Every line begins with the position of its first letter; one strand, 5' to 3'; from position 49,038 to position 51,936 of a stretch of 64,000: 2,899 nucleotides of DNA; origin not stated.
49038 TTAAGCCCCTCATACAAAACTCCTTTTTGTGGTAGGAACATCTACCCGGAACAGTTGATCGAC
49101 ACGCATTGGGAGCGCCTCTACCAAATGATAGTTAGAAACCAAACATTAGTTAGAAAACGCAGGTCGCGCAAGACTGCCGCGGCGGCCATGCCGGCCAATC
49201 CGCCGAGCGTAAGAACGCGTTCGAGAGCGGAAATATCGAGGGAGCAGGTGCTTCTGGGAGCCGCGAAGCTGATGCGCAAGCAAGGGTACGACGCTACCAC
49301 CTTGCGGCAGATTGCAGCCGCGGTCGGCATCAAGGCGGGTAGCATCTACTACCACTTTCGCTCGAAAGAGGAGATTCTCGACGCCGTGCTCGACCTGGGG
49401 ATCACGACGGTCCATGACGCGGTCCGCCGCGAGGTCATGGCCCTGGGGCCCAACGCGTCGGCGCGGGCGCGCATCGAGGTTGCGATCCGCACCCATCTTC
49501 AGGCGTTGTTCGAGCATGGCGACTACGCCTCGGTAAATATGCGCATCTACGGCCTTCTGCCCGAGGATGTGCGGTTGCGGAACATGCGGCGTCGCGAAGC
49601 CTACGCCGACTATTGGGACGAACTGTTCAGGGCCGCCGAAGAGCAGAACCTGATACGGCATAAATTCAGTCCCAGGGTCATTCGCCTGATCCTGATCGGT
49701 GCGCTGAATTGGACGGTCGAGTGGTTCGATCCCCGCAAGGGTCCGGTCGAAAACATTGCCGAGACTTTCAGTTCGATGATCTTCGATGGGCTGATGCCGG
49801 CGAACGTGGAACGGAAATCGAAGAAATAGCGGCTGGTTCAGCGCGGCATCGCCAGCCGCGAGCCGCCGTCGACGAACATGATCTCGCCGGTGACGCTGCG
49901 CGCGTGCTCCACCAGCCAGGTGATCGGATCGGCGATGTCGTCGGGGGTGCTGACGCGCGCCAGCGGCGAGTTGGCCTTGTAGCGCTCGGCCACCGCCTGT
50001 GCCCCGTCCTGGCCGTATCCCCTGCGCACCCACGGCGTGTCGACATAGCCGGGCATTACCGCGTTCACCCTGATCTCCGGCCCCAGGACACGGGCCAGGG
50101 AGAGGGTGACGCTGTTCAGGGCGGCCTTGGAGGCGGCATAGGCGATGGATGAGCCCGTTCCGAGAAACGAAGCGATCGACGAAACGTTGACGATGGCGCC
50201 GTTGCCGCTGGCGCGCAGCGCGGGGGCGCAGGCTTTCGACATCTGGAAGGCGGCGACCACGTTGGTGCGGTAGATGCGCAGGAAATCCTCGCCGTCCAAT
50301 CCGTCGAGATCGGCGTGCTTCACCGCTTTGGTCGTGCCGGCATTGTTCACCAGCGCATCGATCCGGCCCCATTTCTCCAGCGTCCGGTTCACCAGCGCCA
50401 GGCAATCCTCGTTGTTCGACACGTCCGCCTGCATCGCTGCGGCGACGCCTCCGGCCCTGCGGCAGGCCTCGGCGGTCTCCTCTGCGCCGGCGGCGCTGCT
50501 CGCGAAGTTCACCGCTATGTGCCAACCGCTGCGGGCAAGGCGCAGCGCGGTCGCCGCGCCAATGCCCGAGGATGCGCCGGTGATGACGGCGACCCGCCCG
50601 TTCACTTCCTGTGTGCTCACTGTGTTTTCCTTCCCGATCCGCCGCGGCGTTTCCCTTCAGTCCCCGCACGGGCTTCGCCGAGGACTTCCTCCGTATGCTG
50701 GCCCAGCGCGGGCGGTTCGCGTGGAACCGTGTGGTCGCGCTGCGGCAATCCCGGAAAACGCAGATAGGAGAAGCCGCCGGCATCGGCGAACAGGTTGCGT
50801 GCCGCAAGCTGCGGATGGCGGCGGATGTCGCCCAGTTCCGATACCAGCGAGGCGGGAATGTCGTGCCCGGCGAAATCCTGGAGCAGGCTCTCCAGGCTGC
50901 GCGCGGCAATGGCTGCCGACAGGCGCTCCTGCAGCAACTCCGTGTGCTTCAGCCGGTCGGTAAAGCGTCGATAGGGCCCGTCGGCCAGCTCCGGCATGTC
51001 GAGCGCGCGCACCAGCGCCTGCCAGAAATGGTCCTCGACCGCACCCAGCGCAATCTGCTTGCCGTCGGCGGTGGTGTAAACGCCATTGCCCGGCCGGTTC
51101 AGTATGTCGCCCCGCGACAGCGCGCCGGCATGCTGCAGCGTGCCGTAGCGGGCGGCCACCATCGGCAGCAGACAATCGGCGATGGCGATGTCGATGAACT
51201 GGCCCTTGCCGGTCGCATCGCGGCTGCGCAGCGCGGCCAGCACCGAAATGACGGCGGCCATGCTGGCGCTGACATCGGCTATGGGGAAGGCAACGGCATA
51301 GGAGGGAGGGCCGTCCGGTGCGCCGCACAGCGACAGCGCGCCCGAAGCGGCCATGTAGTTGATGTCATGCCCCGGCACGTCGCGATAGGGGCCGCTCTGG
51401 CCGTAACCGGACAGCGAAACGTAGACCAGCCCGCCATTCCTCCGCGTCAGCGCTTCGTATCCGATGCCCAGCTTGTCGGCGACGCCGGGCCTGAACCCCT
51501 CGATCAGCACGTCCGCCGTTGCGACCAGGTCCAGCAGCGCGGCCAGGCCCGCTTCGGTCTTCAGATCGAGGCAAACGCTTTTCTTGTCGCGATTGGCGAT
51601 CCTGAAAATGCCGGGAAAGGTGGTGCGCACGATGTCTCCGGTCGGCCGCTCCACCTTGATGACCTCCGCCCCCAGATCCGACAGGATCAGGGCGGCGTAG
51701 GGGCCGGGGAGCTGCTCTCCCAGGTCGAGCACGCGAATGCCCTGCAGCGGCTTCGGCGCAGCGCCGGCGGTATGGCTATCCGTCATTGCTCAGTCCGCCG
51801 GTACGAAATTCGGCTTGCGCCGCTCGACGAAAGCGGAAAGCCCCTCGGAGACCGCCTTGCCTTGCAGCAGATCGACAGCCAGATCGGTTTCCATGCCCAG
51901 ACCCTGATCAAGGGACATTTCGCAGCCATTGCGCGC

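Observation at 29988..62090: One 14-nt AT-rich operator/promoter motif recurs at seven sites and ties six transcription units into a putative TetR regulon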

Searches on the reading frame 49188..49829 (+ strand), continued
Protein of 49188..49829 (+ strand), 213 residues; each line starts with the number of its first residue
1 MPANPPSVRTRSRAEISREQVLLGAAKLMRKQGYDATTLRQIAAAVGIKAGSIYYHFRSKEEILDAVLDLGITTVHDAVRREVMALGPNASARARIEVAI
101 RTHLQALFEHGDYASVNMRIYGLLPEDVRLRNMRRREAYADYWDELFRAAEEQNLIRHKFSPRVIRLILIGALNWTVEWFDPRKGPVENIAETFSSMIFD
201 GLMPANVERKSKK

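Call 56: get_annotated_region(hit=H2, flank=12000)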
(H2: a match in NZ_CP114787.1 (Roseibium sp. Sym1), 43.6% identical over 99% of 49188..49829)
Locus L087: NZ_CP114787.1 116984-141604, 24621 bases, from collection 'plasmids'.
description: Roseibium sp. Sym1 plasmid unnamed1, complete sequence
organism: Roseibium sp. Sym1 (NCBI taxid 3016006)
taxonomy: Bacteria; Pseudomonadota; Alphaproteobacteria; Hyphomicrobiales; Stappiaceae; Roseibium; Roseibium sp. Sym1
host: -; source: Symbiodiniaceae; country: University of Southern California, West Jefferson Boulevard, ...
typing (MOB-suite, as given by PLSDB): non-mobilizable; mating-pair formation MPF_T
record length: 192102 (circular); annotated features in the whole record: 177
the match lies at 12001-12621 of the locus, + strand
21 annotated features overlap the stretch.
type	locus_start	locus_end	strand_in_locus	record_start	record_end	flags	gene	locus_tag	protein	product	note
CDS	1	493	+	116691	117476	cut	-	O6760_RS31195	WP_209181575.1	enoyl-CoA hydratase-related protein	-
CDS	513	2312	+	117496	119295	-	-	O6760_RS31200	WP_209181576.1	acyclic terpene utilization AtuA family protein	-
CDS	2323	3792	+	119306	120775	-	-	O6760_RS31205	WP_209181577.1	biotin carboxylase N-terminal domain-containing protein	-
CDS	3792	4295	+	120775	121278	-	-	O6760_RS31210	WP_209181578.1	biotin/lipoyl-containing protein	-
CDS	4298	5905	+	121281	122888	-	-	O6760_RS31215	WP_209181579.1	carboxyl transferase domain-containing protein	-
CDS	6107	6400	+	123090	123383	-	-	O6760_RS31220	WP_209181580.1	transposase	GO:0006313 - DNA transposition [Evidence IEA]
CDS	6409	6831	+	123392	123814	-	-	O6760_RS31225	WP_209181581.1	IS3 family transposase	-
CDS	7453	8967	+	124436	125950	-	ltrA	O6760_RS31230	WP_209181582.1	group II intron reverse transcriptase/maturase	GO:0000373 - Group II intron splicing [Evidence IEA]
CDS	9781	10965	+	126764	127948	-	-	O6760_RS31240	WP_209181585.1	lipid-transfer protein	-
CDS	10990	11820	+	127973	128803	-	-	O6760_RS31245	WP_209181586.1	SDR family oxidoreductase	-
CDS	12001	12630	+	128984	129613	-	-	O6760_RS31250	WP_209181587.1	TetR/AcrR family transcriptional regulator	-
CDS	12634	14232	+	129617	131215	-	-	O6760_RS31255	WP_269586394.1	carboxyl transferase domain-containing protein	-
CDS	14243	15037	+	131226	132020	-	-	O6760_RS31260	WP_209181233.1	crotonase/enoyl-CoA hydratase family protein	-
CDS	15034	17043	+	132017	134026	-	-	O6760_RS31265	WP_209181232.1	biotin carboxylase N-terminal domain-containing protein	-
CDS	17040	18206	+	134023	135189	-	-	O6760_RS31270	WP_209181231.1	acyl-CoA dehydrogenase family protein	-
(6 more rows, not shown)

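Call 63: search_protein_families(library=pfam, proteins=[L032:5348-6604:+, L032:6665-7627:-, L032:8173-9000:+, L032:9060-9851:+, L032:9947-10579:+, L032:10697-11233:+, L032:11297-13003:+, L032:14223-15014:+, L032:15025-15807:+, L032:15804-17672:+], max_evalue=0.00001)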
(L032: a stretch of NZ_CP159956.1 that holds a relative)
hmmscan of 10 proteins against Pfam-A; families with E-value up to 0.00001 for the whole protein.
L032:5348-6604:+ (418 aa): 1 family
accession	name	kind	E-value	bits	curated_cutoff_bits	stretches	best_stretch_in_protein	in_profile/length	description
PF13458.12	Peripla_BP_6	-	9.7e-38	131.1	31.7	1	30-379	1-334/343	Periplasmic binding protein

L032:6665-7627:- (320 aa): 0 families

L032:8173-9000:+ (275 aa): 3 families
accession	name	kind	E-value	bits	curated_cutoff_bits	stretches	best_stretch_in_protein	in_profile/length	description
PF13561.12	adh_short_C2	-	2.1e-56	191.6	27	1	27-272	6-236/236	Enoyl-(Acyl carrier protein) reductase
PF00106.31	adh_short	-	1.4e-48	165.4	26.6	1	18-202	1-184/195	short chain dehydrogenase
PF08659.16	KR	-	3.8e-10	40.4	22.6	1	20-189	3-167/180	KR domain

L032:9060-9851:+ (263 aa): 2 families
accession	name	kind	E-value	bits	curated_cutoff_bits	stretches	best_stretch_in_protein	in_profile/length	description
PF00378.25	ECH_1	-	7.9e-73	245.3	27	1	12-257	4-250/251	Enoyl-CoA hydratase/isomerase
PF16113.10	ECH_2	-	3.8e-23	83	27.2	1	15-198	2-188/335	Enoyl-CoA hydratase/isomerase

L032:9947-10579:+ (210 aa): 2 families
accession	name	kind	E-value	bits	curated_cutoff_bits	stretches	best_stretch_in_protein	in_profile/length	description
PF00440.29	TetR_N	-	6.2e-18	64.8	24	1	26-69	4-47/47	Bacterial regulatory proteins, tetR family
PF17932.6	TetR_C_24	-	2.7e-13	50.6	26.4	1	92-203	2-113/114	Tetracyclin repressor-like, C-terminal domain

L032:10697-11233:+ (178 aa): 3 families
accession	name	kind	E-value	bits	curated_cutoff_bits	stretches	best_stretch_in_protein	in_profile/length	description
PF19315.5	MC_hydratase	-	1.3e-22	80.8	26.5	1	17-164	20-169/353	Mesaconyl-CoA hydratase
PF01575.25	MaoC_dehydratas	-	3.8e-21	75.4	27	1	26-140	6-119/123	MaoC like domain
PF13452.11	FAS1_DH_region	-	1.9e-06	28.5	22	1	47-152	23-131/132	FAS1-like, dehydratase domain region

L032:11297-13003:+ (568 aa): 4 families
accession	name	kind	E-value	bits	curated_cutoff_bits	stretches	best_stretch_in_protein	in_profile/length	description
PF05187.19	Fer4_ETF_QO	-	1.9e-51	173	24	1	464-565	1-103/104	Electron transfer flavoprotein-ubiquinone oxidoreductase, 4Fe-4S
PF21162.3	ETFQO_UQ-bd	-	1.5e-41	141.3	27.7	1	229-321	2-96/96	ETF-QO, ubiquinone-binding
PF01266.30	DAO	-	4.5e-07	30.2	27.9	0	19-60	1-36/353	FAD dependent oxidoreductase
PF13450.12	NAD_binding_8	-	1.5e-06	28.8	21.9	1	22-67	1-40/68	NAD(P)-binding Rossmann-like domain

L032:14223-15014:+ (263 aa): 2 families
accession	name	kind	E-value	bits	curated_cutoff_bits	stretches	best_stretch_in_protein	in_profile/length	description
PF00005.33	ABC_tran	-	1.2e-29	104.1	25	1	19-167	2-136/137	ABC transporter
PF13304.12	AAA_21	-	7.6e-09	36.5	27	0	143-191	241-291/304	AAA domain, putative AbiEii toxin, Type IV TA system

L032:15025-15807:+ (260 aa): 2 families
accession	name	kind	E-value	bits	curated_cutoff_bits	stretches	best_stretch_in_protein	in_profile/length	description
PF00005.33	ABC_tran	-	2e-32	113.1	25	1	23-180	3-135/137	ABC transporter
PF12399.14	BCA_ABC_TP_C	-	1e-11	44.6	25.5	1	231-254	1-24/27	Branched-chain amino acid ATP-binding cassette transporter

L032:15804-17672:+ (622 aa): 2 families
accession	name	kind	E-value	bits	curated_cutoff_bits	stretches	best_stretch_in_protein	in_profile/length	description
PF00501.34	AMP-binding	-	4.6e-74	250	29.9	1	20-446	1-383/384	AMP-binding enzyme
PF23562.2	AMP-binding_C_3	-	6.4e-12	46.4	20.8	1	485-618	3-121/124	AMP-binding enzyme C-terminal domain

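Call 69: find_encoding_contigs(protein=P0003, flank=5000, max_places=2)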
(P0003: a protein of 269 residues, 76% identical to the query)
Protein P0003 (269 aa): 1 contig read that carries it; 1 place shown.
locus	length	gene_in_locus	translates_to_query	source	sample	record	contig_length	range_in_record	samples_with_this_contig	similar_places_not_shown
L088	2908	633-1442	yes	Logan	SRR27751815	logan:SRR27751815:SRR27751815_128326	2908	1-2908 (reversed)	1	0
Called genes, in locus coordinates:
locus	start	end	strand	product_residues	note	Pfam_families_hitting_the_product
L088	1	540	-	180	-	?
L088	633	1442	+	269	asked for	PF00440:TetR_N, PF17932:TetR_C_24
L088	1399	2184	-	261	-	PF23441:SDR, PF00106:adh_short, PF08659:KR, PF13561:adh_short_C2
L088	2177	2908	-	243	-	?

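Call 70: find_encoding_contigs(protein=P0004, flank=5000, max_places=2)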
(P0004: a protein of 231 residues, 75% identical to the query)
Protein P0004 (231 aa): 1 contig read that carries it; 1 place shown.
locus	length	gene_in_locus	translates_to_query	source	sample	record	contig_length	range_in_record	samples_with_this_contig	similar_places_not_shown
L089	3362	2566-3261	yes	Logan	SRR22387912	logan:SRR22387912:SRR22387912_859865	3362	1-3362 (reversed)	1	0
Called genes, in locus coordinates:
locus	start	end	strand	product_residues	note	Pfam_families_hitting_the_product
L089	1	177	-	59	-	?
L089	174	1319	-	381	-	PF02771:Acyl-CoA_dh_N, PF02770:Acyl-CoA_dh_M, PF00441:Acyl-CoA_dh_1, PF08028:Acyl-CoA_dh_2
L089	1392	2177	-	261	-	PF00378:ECH_1, PF16113:ECH_2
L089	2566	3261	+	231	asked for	PF00440:TetR_N, PF17932:TetR_C_24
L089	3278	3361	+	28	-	?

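Call 71: find_encoding_contigs(protein=P0006, flank=5000, max_places=2)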
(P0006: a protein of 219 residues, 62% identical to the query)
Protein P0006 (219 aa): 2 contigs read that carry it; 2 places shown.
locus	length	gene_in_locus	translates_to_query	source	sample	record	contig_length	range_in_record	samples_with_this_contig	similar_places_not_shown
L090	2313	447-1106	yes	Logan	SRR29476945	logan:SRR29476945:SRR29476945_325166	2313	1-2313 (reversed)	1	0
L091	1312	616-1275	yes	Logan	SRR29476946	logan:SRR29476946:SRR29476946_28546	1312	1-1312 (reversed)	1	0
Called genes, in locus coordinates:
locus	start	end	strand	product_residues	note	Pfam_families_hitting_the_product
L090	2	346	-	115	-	?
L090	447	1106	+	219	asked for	PF00440:TetR_N, PF17932:TetR_C_24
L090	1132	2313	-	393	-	?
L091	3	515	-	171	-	?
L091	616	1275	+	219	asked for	PF00440:TetR_N, PF17932:TetR_C_24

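Call 83: search_solved_structures(query=A1, max_evalue=1e-10, show_alignments=0)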
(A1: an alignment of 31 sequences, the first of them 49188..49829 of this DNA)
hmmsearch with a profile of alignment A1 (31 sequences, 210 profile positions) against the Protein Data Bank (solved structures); distinct sequences matched with E-value up to 1e-10: 57.
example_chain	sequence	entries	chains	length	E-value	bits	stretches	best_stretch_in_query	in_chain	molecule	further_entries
4mxm_A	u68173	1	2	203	6.2e-33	117.4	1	13-200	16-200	Transcriptional regulator I2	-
4mo7_A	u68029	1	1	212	7.4e-33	117.1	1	13-200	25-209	Transcriptional regulator I2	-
3dcf_A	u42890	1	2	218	2.2e-28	102.5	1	6-203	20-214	transcriptional regulator of the TetR/AcrR family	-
2ibd_A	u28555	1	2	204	6.2e-22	81.4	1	13-206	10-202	Possible transcriptional regulator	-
8t5y_A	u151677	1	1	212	2.1e-21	79.7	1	11-205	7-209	DarR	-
8suk_A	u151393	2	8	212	1.7e-20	76.7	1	11-205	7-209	DarR | TetR/AcrR family transcriptional regulator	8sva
3vpr_A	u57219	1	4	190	2.9e-20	75.9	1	17-204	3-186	Transcriptional regulator, TetR family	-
8svd_A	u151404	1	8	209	6.8e-20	74.8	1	14-204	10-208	DarR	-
8sua_A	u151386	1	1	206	8.5e-20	74.4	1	17-204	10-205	DarR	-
9b7y_A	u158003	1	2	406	1.8e-19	73.4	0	18-147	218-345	Transcriptional repressor Mce3R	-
8sv6_A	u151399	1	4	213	4e-19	72.2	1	17-205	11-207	Fatty acid metabolism regulator protein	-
4w1u_A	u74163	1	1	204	1.2e-18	70.7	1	16-206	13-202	HTH-type transcriptional repressor KstR2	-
4w97_A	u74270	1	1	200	1.2e-18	70.7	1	16-206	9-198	HTH-type transcriptional repressor KstR2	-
2iai_A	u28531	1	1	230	2.9e-18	69.4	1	11-184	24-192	Putative transcriptional regulator SCO3833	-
5k7f_A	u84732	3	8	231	7.5e-18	68.1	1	18-200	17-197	Transcriptional regulator, TetR family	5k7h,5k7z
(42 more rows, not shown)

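Call 86: predict_structure(alignment_id=A1)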
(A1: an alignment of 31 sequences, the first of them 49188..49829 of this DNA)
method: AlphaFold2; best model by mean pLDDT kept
length: 213 residues; sequences in the alignment: 31
mean_pLDDT: 87.9   pTM: 0.83
mean pLDDT of the five models: 87.9, 87.2, 86.0, 85.6, 83.7
residues with pLDDT >= 90: 145; 70-90: 44; 50-70: 20; < 50: 4
segments of 3 or more residues with pLDDT < 50: none
pLDDT, mean of each block of 10 residues (from residue 1): 54 79 97 94 94 92 96 96 98 97 94 92 91 94 95 85 89 88 82 90 61 53
secondary structure, 60 per line:
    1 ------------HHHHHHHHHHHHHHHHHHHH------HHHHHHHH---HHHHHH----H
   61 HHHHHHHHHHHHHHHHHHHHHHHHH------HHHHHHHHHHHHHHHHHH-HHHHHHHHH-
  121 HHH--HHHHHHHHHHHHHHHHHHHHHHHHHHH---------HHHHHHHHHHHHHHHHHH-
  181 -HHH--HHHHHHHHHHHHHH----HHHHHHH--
elements in order: H13-32 H39-46 H50-55 H60-85 H92-109 H111-119 H126-152 H162-179 H187-200 H205-211

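Call 89: fold_search(model_id=the predicted structure, library=pdb)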
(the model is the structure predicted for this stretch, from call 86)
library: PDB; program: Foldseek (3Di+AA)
matches with E <= 10: 934; with E <= 0.001: 450
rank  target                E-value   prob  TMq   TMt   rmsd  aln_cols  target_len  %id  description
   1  3vpr_A                1.5e-09  1.00  0.76  0.85   2.3       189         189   25  Crystal Structure of a TetR Family Transcriptional Regulator PfmR from Thermus thermophilus HB8 (released 2012-07-11)
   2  3vpr_C                5.5e-09  1.00  0.74  0.86   2.4       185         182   25  Crystal Structure of a TetR Family Transcriptional Regulator PfmR from Thermus thermophilus HB8 (released 2012-07-11)
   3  3vpr_B                1.0e-08  1.00  0.74  0.84   2.5       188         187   26  Crystal Structure of a TetR Family Transcriptional Regulator PfmR from Thermus thermophilus HB8 (released 2012-07-11)
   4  3vpr_D                1.3e-08  1.00  0.75  0.86   2.3       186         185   25  Crystal Structure of a TetR Family Transcriptional Regulator PfmR from Thermus thermophilus HB8 (released 2012-07-11)
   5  5k7h_A                2.3e-08  1.00  0.74  0.85   2.2       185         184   25  Crystal structure of AibR in complex with the effector molecule isovaleryl coenzyme A (released 2016-12-21)
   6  5k7z_A                2.6e-08  1.00  0.73  0.83   2.5       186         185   27  Crystal structure of AibR in complex with isovaleryl coenzyme A and operator DNA (released 2016-12-28)
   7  4mo7                  2.6e-08  1.00  0.70  0.78   3.5       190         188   31  Crystal structure of superantigen PfiT (released 2014-02-05)
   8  4mxm_A                3.7e-08  1.00  0.72  0.76   3.2       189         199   31  Crystal structure of superantigen pfit (released 2014-09-17)
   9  8sua                  3.8e-08  1.00  0.74  0.79   2.9       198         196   24  Structure of M. baixiangningiae DarR-ligand complex (released 2023-11-01)
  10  3dcf_A                5.0e-08  1.00  0.63  0.71   4.3       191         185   24  Crystal structure of transcriptional regulator of the TetR/AcrR family (YP_290855.1) from THERMOBIFIDA FUSCA YX-ER1 at (released 2008-07-15)
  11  8t5y                  5.5e-08  1.00  0.74  0.79   3.2       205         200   22  Structure of Rhodococcus sp. USK13 DarR(K44A)-cAMP complex (released 2023-11-01)
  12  4w1u                  6.1e-08  1.00  0.73  0.80   3.0       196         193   21  Crystal structure of Rv3557c/KstR2, a transcriptional repressor involved in cholesterol metabolism in Mycobacterium tube (released 2015-07-29)
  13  3dcf_B                6.3e-08  1.00  0.62  0.71   4.3       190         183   24  Crystal structure of transcriptional regulator of the TetR/AcrR family (YP_290855.1) from THERMOBIFIDA FUSCA YX-ER1 at (released 2008-07-15)
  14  5gpc_A                7.6e-08  1.00  0.73  0.81   2.9       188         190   20  Structural analysis of fatty acid degradation regulator FadR from Bacillus halodurans (released 2017-03-01)
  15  3whb_A                7.9e-08  1.00  0.71  0.79   3.2       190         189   18  Crystal structure of FadR from Bacillus subtilis, a transcriptional regulator involved in the regulation of fatty acid (released 2014-03-19)
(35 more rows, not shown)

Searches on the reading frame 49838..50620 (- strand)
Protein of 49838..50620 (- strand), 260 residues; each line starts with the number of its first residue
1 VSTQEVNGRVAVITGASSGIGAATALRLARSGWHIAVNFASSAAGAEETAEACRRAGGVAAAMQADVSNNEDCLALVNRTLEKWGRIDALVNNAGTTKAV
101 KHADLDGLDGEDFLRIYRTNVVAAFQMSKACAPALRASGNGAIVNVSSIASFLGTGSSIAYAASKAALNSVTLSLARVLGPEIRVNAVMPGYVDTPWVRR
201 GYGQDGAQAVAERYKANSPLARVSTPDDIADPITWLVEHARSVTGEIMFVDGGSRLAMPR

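Call 14: search_protein_families(library=pfam, proteins=[window:49838-50620:-])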
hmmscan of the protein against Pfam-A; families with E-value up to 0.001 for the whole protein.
window:49838-50620:- (260 aa): 4 families
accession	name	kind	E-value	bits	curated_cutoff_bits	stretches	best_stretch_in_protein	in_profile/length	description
PF13561.12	adh_short_C2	-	3.8e-55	187.5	27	1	15-253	1-234/236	Enoyl-(Acyl carrier protein) reductase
PF00106.31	adh_short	-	3.7e-51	173.8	26.6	1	9-198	1-187/195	short chain dehydrogenase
PF08659.16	KR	-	1.5e-11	44.9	22.6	1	12-172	4-160/180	KR domain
PF23441.1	SDR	-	9.2e-07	28.9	27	1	66-254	69-255/258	SDR-like rossmann domain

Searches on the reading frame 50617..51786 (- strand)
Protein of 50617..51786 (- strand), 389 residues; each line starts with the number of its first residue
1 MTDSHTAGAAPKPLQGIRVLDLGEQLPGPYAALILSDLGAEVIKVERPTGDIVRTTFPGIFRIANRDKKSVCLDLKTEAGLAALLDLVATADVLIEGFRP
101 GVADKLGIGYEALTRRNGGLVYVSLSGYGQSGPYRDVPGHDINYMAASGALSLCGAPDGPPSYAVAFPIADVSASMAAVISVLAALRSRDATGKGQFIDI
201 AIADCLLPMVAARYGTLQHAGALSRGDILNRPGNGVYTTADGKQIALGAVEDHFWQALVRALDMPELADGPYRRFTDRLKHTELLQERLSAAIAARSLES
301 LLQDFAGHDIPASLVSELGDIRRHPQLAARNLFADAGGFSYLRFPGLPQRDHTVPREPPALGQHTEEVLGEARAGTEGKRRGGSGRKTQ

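Call 14: search_protein_families(library=pfam, proteins=[window:50617-51786:-])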
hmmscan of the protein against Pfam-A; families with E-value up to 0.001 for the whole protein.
window:50617-51786:- (389 aa): 1 family
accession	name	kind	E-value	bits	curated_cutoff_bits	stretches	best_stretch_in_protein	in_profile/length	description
PF02515.22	CoA_transf_3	-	1.3e-98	331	23.3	1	14-365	1-366/366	CoA-transferase family III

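Call 23: search_protein_families(library=ncbifam, proteins=[window:50617-51786:-], max_evalue=0.001)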
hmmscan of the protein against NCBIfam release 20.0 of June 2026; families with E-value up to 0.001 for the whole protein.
window:50617-51786:- (389 aa): 7 families
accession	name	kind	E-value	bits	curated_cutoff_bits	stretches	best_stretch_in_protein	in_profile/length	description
NF041294.1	Scnl_mescCoAtase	equivalog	2.1e-57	195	700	1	14-336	4-340/381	succinyl-CoA:mesaconate CoA-transferase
NF052585.1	SucGlutTfsCaiB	equivalog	3.1e-54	184.1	750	1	10-373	4-389/394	succinate--glutarate CoA-transferase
NF008511.0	PRK11430.1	equivalog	4.2e-49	167.7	522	1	9-340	5-345/381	CoA:oxalate CoA-transferase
NF003809.0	PRK05398.1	subfamily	1.4e-46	158.9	442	1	12-371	3-399/416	formyl-CoA transferase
TIGR03253.1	oxalate_frc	equivalog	4.2e-44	150.9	504.2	1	12-211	2-208/416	formyl-CoA transferase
NF002914.1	PRK03525.1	equivalog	2.6e-34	118.8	413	1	13-336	9-339/400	L-carnitine CoA-transferase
TIGR04253.1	mesacon_CoA_iso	equivalog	2.3e-13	49.9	725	1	14-370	3-381/403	2-methylfumaryl-CoA isomerase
